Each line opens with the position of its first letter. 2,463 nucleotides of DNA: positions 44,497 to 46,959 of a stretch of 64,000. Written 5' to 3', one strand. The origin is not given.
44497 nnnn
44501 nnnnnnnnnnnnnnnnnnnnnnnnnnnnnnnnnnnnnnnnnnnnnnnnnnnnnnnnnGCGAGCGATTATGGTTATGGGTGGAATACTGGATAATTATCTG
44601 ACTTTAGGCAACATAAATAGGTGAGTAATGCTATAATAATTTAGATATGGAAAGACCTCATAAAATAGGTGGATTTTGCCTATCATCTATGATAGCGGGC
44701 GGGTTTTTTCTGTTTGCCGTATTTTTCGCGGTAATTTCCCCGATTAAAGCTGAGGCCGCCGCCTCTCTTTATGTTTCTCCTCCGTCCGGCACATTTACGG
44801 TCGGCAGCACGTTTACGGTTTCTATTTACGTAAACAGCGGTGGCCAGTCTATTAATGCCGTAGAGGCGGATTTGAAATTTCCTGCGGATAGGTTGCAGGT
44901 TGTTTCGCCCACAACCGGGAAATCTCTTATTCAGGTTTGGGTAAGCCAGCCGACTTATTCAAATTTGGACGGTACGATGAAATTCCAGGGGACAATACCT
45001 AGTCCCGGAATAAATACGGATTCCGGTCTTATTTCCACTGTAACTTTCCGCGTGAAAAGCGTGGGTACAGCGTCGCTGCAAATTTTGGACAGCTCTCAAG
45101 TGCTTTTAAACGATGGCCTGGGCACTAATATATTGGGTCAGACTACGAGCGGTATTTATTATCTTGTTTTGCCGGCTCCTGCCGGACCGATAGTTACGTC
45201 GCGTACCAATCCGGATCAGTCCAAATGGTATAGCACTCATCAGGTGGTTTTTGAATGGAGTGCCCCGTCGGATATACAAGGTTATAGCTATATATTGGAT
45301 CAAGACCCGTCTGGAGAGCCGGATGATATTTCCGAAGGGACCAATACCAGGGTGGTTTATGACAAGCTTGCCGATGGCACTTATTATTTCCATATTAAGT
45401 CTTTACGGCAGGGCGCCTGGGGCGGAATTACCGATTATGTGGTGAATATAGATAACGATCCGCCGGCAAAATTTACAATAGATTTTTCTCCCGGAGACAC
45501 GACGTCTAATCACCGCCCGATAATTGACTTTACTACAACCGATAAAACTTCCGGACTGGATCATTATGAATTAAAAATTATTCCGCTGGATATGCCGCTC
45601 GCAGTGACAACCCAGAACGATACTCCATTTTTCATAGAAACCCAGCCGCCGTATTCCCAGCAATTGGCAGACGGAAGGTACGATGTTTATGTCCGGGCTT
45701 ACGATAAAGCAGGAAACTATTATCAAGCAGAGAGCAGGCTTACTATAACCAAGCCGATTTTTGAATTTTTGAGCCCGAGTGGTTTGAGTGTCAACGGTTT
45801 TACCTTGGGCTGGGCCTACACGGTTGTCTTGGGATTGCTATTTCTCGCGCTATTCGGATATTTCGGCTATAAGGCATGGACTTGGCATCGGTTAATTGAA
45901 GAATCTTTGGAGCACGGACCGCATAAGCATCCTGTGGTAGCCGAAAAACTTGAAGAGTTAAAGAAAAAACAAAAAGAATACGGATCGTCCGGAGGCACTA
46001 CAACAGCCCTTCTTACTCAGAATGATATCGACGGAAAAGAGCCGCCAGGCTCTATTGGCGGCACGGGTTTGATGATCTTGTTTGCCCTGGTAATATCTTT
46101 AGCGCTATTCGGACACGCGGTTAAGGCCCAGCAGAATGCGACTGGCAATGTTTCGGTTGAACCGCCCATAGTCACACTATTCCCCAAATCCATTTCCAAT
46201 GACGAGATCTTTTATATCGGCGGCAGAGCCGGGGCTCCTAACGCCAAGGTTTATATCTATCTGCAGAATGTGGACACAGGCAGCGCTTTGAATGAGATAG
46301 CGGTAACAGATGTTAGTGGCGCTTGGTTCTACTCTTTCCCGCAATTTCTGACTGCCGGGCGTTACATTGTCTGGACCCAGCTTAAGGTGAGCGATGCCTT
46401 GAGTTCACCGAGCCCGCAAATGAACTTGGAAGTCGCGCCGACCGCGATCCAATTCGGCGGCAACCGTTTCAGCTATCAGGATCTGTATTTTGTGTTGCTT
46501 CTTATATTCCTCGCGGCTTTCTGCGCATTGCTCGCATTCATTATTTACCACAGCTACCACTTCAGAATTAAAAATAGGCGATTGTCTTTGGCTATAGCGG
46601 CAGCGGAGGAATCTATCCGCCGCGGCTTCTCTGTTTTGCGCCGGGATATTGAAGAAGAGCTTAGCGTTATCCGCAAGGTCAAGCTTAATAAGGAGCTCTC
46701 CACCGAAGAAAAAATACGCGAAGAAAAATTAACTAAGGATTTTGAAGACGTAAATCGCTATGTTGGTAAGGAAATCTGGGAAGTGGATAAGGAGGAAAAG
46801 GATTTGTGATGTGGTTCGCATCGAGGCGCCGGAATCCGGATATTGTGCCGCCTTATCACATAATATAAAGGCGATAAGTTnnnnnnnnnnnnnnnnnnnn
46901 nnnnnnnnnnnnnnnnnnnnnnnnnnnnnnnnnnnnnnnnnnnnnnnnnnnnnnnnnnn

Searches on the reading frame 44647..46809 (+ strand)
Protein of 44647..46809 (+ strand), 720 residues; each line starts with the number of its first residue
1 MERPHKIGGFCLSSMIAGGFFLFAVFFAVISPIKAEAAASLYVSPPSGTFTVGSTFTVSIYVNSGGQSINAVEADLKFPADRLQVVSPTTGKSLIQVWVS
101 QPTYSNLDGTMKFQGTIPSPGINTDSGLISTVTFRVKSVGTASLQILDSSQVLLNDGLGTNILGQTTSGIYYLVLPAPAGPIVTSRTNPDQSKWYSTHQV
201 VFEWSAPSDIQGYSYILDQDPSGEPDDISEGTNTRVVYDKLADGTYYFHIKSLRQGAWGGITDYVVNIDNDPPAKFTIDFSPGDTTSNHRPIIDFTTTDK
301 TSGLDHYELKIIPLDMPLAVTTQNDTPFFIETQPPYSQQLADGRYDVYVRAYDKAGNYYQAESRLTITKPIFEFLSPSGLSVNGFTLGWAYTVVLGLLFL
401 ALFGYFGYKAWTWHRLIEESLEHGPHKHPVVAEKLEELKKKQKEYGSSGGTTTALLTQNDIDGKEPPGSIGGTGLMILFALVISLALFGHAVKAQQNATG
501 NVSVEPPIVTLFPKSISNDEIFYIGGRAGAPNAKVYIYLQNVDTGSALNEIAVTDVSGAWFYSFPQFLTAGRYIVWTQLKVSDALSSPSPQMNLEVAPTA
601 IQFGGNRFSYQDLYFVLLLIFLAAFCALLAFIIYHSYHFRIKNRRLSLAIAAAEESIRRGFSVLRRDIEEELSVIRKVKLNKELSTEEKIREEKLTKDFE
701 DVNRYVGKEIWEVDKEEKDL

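Call 8: search_protein_families(library=pfam, proteins=[window:44647-46809:+], max_evalue=0.01)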
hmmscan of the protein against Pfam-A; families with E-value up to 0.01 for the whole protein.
window:44647-46809:+ (720 aa): 3 families
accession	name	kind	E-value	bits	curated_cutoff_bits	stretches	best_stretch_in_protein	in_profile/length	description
PF00963.24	Cohesin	-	9.8e-09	36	24.1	1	51-169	11-135/139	Cohesin domain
PF19077.6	Big_13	-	4.8e-07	30.6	27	1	337-367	69-98/102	Bacterial Ig-like domain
PF07495.19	Y_Y_Y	-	0.0094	16.3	26.6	0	340-368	35-63/65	Y_Y_Y domain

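Call 23: search_protein_families(library=ncbifam, proteins=[window:44647-46809:+], max_evalue=0.01)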
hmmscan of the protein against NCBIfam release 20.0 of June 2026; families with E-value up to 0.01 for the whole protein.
window:44647-46809:+ (720 aa): 2 families
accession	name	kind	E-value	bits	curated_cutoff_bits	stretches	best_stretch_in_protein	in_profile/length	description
NF033510.3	Ca_tandemer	repeat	0.0022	18.3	50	0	320-357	57-94/96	Ca2+-stabilized repeat-containing adhesin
NF047446.1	barrel_OmpL47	domain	0.0086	16.5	40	0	339-361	39-61/68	OmpL47-type beta-barrel domain-containing protein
